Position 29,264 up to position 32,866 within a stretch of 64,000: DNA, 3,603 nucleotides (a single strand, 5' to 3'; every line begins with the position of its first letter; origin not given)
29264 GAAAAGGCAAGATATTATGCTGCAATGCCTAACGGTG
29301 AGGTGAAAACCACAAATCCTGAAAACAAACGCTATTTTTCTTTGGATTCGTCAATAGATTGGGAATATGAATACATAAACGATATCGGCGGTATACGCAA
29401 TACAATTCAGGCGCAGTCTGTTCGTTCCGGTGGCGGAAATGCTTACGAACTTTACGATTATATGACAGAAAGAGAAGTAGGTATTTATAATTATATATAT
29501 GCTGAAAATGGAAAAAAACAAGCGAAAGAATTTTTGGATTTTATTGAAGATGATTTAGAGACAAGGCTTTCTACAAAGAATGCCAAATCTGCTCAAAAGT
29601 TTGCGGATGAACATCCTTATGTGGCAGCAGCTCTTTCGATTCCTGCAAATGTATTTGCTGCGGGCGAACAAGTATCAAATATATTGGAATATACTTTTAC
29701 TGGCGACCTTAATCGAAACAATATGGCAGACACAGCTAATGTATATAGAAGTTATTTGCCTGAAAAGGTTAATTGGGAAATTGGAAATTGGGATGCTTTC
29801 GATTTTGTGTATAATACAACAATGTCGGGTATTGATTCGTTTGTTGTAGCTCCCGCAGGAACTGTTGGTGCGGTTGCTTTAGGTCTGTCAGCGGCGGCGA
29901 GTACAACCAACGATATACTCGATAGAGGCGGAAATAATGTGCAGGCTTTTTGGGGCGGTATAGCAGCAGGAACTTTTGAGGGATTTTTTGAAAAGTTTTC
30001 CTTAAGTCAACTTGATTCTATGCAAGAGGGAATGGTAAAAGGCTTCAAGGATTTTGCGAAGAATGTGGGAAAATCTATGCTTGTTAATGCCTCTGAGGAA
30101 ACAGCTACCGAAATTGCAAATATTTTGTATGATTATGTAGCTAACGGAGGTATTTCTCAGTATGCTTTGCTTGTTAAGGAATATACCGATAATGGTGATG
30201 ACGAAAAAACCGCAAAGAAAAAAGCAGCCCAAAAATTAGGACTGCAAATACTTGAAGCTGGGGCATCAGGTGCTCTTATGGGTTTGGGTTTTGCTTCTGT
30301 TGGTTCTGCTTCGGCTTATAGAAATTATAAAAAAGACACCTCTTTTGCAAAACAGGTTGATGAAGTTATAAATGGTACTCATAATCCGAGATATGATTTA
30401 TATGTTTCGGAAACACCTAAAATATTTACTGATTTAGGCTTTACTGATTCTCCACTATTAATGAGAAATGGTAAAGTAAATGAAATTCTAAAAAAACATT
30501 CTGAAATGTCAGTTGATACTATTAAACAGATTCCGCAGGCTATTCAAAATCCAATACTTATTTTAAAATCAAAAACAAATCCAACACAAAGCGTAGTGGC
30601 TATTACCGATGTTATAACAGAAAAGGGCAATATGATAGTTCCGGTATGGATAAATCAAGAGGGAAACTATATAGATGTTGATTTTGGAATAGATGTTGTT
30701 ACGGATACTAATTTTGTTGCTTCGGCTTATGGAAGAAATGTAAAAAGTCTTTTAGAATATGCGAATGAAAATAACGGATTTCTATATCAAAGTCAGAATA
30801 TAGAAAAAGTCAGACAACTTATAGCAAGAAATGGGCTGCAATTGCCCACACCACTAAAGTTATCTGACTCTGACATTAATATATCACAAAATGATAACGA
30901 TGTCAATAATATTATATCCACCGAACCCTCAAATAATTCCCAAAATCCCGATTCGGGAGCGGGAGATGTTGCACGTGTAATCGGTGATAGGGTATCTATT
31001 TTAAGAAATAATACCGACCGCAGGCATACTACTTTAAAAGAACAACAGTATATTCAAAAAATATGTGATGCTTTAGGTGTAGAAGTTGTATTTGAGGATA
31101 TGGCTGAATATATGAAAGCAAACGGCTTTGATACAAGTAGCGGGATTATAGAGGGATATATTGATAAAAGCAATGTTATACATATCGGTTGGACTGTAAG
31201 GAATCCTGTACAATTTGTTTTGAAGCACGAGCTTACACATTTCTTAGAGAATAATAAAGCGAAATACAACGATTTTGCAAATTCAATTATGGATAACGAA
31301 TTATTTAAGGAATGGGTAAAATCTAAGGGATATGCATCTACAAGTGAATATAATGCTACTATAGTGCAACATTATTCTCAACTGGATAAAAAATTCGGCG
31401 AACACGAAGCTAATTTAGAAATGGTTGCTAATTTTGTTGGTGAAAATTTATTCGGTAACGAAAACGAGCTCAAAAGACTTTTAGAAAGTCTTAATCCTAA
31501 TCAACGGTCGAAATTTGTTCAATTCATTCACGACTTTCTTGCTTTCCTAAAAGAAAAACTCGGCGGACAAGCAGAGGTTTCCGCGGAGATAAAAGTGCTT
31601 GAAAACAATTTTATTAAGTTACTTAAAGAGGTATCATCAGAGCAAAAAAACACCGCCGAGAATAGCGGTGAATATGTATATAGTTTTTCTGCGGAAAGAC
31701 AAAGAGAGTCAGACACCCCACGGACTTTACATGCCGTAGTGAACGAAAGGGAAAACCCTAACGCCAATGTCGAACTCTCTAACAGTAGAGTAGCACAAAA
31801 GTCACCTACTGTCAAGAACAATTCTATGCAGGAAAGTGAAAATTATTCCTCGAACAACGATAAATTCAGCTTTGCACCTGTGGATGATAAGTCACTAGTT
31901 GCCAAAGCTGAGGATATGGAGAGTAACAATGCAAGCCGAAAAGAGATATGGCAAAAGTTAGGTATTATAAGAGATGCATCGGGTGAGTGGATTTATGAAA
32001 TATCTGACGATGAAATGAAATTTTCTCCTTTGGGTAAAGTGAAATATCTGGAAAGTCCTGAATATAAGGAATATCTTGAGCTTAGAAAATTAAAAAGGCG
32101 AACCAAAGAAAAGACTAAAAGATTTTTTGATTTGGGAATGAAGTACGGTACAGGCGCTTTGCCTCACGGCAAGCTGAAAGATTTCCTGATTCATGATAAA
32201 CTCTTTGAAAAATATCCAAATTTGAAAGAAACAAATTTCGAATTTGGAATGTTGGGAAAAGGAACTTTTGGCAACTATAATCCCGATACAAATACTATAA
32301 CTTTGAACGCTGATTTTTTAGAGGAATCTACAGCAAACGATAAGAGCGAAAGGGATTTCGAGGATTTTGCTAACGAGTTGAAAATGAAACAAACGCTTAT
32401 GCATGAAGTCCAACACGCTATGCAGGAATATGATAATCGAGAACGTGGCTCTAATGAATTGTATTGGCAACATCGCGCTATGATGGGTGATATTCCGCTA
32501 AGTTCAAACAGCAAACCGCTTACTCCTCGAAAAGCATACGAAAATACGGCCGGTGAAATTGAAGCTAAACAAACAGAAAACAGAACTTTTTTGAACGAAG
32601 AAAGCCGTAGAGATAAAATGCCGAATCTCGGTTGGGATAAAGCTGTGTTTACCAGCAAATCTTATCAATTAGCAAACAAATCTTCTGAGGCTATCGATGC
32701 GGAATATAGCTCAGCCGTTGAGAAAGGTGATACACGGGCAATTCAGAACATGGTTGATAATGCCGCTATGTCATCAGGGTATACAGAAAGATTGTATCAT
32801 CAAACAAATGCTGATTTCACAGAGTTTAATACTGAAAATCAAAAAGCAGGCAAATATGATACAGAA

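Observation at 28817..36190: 2457-aa polyvalent-type giant virion protein with two zincin motifs and an ART-like domain as the last late gene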

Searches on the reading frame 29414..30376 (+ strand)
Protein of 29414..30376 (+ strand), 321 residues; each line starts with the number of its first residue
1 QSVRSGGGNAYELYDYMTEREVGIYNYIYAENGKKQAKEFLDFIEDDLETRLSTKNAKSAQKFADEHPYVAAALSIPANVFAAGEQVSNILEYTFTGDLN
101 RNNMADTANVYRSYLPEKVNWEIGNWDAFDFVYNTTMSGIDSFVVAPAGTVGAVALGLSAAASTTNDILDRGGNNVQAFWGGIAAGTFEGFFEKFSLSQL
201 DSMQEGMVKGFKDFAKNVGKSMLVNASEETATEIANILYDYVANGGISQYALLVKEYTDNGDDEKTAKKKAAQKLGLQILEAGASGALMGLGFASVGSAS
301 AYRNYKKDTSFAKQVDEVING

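Call 87: search_solved_structures(query=A6, max_evalue=1)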
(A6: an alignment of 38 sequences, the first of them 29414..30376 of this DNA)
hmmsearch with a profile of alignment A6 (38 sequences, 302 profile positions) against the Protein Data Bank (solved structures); distinct sequences matched with E-value up to 1: 2.
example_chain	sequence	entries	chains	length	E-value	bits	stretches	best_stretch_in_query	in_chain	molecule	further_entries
3mgl_A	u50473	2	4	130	0.19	14.9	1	220-272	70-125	Sulfate permease family protein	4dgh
4zry_B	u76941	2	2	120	0.71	13.1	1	31-99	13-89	Keratin, type II cytoskeletal 1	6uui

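Call 88: search_protein_families(library=pfam, alignment_id=A6, max_evalue=0.01)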
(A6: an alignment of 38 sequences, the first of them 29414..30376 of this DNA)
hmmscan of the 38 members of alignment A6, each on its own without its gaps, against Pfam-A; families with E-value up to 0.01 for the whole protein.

A. member 1, window:29414-30376:+ (321 aa): 1 family
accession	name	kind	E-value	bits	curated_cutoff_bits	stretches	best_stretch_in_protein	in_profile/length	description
PF04353.18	Rsd_AlgQ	-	0.0025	18.2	35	0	225-274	48-97/150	Regulator of RNA polymerase sigma(70) subunit, Rsd/AlgQ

B. families by the number of members that match (of 38 scanned): 4 families
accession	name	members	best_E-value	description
PF04353.18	Rsd_AlgQ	1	0.0025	Regulator of RNA polymerase sigma(70) subunit, Rsd/AlgQ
PF00496.27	SBP_bac_5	1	0.0052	Bacterial extracellular solute-binding proteins, family 5 Middle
PF21725.3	T7SS_signal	1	0.0053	Putative T7SS secretion signal domain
PF12422.13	Condensin2nSMC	1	0.0095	Condensin II non structural maintenance of chromosomes subunit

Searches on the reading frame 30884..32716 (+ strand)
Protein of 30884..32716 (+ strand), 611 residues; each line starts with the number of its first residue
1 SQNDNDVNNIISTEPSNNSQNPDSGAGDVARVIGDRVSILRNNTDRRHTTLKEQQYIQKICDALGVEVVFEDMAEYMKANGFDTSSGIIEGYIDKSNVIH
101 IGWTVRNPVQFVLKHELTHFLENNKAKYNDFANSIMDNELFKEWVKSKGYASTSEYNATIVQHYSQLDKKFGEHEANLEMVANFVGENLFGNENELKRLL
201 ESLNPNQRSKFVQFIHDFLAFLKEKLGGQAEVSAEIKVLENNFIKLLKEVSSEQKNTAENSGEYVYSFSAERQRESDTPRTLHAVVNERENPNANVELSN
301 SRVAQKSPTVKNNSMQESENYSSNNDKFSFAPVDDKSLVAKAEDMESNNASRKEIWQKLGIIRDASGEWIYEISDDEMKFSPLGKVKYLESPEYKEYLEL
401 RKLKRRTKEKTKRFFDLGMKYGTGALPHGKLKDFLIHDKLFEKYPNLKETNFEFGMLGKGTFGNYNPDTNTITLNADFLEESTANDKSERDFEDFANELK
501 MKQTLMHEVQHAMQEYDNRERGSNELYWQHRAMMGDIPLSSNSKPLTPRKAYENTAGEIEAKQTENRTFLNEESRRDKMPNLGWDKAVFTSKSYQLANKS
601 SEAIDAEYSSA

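Call 49: search_solved_structures(query=A2, max_evalue=1)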
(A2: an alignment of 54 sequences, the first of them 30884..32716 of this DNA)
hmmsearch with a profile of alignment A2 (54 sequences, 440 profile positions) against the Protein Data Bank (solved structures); distinct sequences matched with E-value up to 1: 7.
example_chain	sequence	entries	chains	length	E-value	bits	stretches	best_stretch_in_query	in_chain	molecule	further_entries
6mi4_A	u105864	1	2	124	0.011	18.3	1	186-286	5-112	NF-kB ESSENTIAL MODULATOR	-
4qhj_A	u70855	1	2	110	0.031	16.7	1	81-123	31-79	Uncharacterized protein MJ1213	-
4qhf_A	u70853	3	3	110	0.049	16.1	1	81-129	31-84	Uncharacterized protein MJ1213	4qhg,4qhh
4qhi_A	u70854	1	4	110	0.059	15.8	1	85-129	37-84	Uncharacterized protein MJ1213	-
6mi3_A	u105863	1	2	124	0.072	15.5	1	186-286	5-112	NF-kB ESSENTIAL MODULATOR,NF-kappa-B essential modulator,NF-kB ESSENTIAL MODULATOR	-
3dwb_A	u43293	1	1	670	0.62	12.5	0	109-159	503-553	Endothelin-converting enzyme 1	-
4iuw_A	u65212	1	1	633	0.91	11.9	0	111-175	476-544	Neutral endopeptidase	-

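Call 62: predict_structure(alignment_id=A2)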
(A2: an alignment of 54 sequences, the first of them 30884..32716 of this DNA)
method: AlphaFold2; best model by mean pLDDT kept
length: 611 residues; sequences in the alignment: 54
mean_pLDDT: 73.5   pTM: 0.50
mean pLDDT of the five models: 73.5, 71.2, 70.9, 70.7, 69.9
residues with pLDDT >= 90: 156; 70-90: 279; 50-70: 37; < 50: 139
segments of 3 or more residues with pLDDT < 50: 1-44, 262-333, 586-599, 607-611
pLDDT, mean of each block of 10 residues (from residue 1): 31 33 36 29 53 88 90 91 87 90 84 87 89 93 95 96 86 95 89 88 89 89 84 83 89 71 42 36 32 34 36 35 33 69 96 90 82 81 81 82 69 73 67 92 93 88 92 90 75 84 93 87 73 82 85 85 82 72 52 43 47 43
secondary structure, 60 per line:
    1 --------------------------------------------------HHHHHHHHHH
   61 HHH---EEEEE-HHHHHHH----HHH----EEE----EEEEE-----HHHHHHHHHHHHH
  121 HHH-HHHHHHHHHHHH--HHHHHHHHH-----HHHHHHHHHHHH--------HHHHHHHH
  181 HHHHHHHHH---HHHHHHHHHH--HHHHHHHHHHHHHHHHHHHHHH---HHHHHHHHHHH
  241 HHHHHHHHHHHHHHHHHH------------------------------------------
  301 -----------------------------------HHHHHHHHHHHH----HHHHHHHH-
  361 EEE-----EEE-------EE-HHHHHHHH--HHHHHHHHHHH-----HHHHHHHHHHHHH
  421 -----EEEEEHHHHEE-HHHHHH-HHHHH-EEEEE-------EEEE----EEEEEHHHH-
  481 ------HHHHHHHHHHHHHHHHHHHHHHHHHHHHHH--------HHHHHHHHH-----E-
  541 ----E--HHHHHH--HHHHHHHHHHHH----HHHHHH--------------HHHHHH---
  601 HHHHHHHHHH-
elements in order: H51-63 E67-71 H73-79 E91-93 E98-102 H108-123 H125-136 H139-147 H153-164 H173-189 H193-202 H205-226 H230-258 H336-347 H352-359 E361-363 E369-371 H382-389 H392-402 H408-420 E426-430 H431-434 H438-443 H445-449 E451-455 E463-466 E471-475 H476-479 H487-516 H525-533 H548-553 H556-567 H572-577 H592-597 H601-610

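Call 65: fold_search(model_id=the predicted structure, library=pdb)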
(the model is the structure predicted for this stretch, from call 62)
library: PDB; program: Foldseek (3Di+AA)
matches with E <= 10: 102; with E <= 0.001: 0
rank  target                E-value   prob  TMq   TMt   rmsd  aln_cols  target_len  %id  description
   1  6cz6_D                4.6e-01  0.28  0.09  0.16  12.9       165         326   11  Mycobacterium tuberculosis transcriptional regulator (released 2019-04-17)
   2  6cz6_A                6.9e-01  0.21  0.09  0.16  13.5       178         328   11  Mycobacterium tuberculosis transcriptional regulator (released 2019-04-17)
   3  6cyy_A                8.5e-01  0.41  0.12  0.21  11.0       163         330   13  Mycobacterium tuberculosis transcriptional regulator (released 2019-04-17)
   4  6d2s                  8.9e-01  0.38  0.12  0.23  11.1       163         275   13  Mycobacterium tuberculosis transcriptional regulator (released 2019-04-17)
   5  6cz6_C                9.4e-01  0.25  0.11  0.18  11.2       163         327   14  Mycobacterium tuberculosis transcriptional regulator (released 2019-04-17)
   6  1j7n_A                1.0e+00  0.16  0.15  0.13  15.0       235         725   11  Anthrax Toxin Lethal factor (released 2001-11-07)
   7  1n4k                  1.2e+00  0.11  0.10  0.16  11.4       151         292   14  Crystal structure of the inositol 1,4,5-trisphosphate receptor binding core in complex with IP3 (released 2002-12-25)
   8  9b3t_H                1.3e+00  0.04  0.06  0.11  18.5       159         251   14  Octameric prenyltransferase domain of linkerless Fusicoccadiene synthase with C2 symmetry without associated cyclase d (released 2024-09-25)
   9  1pwu_B                1.6e+00  0.15  0.15  0.13  10.3       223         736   12  Crystal Structure of Anthrax Lethal Factor complexed with (3-(N-hydroxycarboxamido)-2-isobutylpropanoyl-Trp-methylamid (released 2004-02-03)
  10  3hj4_A                1.7e+00  0.03  0.07  0.10  16.8       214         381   14  Minor Editosome-Associated TUTase 1 (released 2010-05-12)
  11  6wjj_I                1.8e+00  0.13  0.15  0.13  13.9       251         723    8  Anthrax octamer prechannel bound to full-length lethal factor (released 2020-12-16)
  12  1zxe_D                2.1e+00  0.02  0.06  0.11  15.6       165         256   13  Crystal Structure of eIF2alpha Protein Kinase GCN2: D835N Inactivating Mutant in Apo Form (released 2005-06-21)
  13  8eox_D                2.2e+00  0.07  0.08  0.22  15.4       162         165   17  Precisely patterned nanofibers made from extendable protein multiplexes (released 2023-08-16)
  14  2y50                  2.2e+00  0.07  0.11  0.10  15.4       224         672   12  Crystal Structure of Collagenase G from Clostridium histolyticum at 2. 80 Angstrom Resolution (released 2011-09-28)
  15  7z8t_C                2.2e+00  0.02  0.09  0.08  24.8       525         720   11  CAND1-SCF-SKP2 CAND1 engaged SCF rocked (released 2023-04-19)
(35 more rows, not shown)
